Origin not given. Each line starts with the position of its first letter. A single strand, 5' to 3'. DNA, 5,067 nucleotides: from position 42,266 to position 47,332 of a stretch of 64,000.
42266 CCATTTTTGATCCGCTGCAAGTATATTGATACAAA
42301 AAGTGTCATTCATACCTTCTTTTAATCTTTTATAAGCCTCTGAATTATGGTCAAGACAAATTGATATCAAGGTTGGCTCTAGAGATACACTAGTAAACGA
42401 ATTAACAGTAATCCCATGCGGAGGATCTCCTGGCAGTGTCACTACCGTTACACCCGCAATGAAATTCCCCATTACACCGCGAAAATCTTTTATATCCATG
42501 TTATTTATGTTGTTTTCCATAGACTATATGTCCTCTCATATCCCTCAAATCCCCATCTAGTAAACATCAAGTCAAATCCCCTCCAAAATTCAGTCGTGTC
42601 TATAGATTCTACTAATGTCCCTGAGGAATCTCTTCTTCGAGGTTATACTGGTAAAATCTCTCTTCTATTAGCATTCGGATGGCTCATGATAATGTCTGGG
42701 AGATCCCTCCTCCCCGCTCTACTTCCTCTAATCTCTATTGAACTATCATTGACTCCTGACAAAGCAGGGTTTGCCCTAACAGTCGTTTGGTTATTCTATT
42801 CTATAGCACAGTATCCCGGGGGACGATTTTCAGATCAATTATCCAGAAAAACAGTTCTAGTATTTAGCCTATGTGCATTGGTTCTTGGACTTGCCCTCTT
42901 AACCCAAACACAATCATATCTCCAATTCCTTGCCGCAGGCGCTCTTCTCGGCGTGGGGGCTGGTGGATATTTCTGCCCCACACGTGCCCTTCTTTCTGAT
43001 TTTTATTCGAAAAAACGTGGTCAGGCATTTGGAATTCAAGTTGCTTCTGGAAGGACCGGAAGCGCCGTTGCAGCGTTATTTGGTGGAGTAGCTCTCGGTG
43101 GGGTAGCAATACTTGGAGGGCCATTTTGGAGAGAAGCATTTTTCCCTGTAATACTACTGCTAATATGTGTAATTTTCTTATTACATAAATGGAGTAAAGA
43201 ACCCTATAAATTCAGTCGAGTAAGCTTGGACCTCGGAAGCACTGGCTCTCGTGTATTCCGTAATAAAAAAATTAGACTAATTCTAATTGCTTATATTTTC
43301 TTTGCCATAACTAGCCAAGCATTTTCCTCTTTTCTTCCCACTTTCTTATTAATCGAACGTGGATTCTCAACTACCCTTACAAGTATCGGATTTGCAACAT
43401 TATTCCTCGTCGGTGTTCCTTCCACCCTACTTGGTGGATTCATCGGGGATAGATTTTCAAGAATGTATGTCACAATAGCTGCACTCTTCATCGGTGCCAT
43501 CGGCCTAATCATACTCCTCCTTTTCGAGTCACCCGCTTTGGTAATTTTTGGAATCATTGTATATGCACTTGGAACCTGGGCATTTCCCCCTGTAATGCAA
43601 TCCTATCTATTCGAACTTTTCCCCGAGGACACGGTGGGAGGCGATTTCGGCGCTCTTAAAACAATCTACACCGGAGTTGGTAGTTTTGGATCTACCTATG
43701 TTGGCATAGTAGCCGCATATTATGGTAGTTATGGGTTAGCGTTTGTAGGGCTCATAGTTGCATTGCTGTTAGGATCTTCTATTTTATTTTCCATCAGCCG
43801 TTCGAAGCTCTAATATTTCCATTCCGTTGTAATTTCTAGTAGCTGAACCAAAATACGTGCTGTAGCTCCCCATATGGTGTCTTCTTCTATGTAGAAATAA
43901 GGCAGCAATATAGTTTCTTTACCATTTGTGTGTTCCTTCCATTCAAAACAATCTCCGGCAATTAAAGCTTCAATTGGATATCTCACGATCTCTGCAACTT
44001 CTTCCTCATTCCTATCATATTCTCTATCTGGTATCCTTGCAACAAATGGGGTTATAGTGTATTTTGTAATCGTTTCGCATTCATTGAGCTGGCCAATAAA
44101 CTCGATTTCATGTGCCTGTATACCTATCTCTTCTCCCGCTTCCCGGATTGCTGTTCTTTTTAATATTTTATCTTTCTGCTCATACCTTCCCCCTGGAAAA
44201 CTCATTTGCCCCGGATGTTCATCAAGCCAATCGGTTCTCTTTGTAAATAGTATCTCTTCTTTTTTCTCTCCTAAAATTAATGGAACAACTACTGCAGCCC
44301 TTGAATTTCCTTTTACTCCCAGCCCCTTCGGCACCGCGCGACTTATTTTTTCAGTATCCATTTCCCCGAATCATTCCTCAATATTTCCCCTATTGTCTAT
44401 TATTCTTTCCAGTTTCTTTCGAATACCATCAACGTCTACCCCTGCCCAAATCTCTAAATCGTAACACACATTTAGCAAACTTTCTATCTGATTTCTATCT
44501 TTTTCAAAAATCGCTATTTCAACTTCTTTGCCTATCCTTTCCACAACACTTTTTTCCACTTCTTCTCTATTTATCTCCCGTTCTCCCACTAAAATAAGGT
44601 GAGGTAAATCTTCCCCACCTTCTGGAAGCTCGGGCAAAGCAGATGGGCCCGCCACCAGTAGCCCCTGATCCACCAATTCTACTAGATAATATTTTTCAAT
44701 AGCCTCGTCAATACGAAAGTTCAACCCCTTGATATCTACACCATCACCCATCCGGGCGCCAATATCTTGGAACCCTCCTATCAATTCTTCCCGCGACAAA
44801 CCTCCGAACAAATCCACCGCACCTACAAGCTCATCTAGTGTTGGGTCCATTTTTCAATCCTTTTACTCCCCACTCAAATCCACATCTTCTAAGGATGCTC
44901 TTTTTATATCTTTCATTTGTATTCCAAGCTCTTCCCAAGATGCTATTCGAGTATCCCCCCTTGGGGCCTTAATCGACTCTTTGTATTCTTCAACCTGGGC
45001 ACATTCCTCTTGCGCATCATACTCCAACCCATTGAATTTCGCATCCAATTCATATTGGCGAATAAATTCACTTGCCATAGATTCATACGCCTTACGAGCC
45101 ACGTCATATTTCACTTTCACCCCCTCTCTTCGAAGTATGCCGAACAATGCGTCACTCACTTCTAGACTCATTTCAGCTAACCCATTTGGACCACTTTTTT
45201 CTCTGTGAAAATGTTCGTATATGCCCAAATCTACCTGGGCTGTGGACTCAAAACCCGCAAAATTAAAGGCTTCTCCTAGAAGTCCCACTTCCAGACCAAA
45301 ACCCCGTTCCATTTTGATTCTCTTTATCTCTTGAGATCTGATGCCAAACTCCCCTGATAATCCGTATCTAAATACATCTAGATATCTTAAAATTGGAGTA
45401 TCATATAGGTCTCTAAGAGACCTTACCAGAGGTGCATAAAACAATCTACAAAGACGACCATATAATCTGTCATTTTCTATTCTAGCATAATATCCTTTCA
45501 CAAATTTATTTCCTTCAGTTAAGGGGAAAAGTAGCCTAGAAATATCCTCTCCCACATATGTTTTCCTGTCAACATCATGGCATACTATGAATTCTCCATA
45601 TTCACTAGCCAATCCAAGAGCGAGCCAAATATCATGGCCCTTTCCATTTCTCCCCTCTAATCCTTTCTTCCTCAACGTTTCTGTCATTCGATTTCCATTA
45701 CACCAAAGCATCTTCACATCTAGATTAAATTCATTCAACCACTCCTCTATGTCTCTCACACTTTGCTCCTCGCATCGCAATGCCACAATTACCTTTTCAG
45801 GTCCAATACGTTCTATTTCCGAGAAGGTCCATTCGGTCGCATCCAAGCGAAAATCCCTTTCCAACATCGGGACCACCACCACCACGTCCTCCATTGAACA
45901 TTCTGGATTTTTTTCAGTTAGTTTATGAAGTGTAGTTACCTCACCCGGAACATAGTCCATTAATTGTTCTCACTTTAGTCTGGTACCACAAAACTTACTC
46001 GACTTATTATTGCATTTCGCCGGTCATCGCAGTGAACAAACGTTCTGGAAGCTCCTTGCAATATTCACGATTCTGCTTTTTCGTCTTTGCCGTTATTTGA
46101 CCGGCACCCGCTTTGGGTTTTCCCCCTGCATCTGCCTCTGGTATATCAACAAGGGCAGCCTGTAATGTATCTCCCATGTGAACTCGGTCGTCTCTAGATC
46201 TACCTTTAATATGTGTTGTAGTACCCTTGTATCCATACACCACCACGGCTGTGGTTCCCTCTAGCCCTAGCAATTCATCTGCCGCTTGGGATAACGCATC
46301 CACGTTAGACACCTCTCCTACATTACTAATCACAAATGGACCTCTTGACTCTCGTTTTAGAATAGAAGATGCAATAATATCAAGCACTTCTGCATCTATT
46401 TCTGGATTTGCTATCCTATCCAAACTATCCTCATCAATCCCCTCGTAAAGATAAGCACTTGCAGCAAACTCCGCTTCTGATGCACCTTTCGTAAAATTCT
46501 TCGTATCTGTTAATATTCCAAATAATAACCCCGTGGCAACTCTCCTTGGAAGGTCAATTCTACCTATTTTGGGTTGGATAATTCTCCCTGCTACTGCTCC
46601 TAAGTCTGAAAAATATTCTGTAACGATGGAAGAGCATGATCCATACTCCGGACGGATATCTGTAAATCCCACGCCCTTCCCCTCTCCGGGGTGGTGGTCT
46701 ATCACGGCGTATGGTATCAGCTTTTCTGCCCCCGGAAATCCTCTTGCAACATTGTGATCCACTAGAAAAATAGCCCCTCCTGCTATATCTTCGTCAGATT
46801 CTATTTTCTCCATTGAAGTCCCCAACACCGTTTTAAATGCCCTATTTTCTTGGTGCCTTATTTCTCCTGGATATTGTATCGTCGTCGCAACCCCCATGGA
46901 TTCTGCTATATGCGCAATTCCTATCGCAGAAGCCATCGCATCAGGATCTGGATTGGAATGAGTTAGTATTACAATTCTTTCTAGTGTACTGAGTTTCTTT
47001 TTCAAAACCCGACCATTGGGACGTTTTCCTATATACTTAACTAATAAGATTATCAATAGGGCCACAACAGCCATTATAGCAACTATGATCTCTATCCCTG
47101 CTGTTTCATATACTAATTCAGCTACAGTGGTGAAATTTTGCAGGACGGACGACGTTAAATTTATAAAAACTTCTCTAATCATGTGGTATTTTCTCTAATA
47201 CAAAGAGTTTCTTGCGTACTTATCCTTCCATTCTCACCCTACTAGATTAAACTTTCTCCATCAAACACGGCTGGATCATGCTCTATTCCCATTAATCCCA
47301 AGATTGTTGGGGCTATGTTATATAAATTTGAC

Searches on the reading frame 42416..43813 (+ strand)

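Call 54: search_protein_families(library=pfam, proteins=[window:42416-43813:+], max_evalue=0.001)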
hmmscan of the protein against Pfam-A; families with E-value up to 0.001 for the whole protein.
window:42416-43813:+ (465 aa): 1 family
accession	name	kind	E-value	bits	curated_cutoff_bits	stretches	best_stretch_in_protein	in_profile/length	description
PF07690.21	MFS_1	-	1.5e-41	142.9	33.4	1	86-425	2-346/347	Major Facilitator Superfamily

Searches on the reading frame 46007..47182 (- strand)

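Call 54: search_protein_families(library=pfam, proteins=[window:46007-47182:-], max_evalue=0.001)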
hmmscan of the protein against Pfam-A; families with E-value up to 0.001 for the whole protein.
window:46007-47182:- (391 aa): 2 families
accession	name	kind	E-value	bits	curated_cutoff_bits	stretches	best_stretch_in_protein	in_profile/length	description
PF01368.27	DHH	-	1.2e-11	45.5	28.1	1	69-223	1-125/125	DHH family, N-terminal domain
PF02272.25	DHHA1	-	3e-08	34.5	25.9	1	282-369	3-89/102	DHHA1 domain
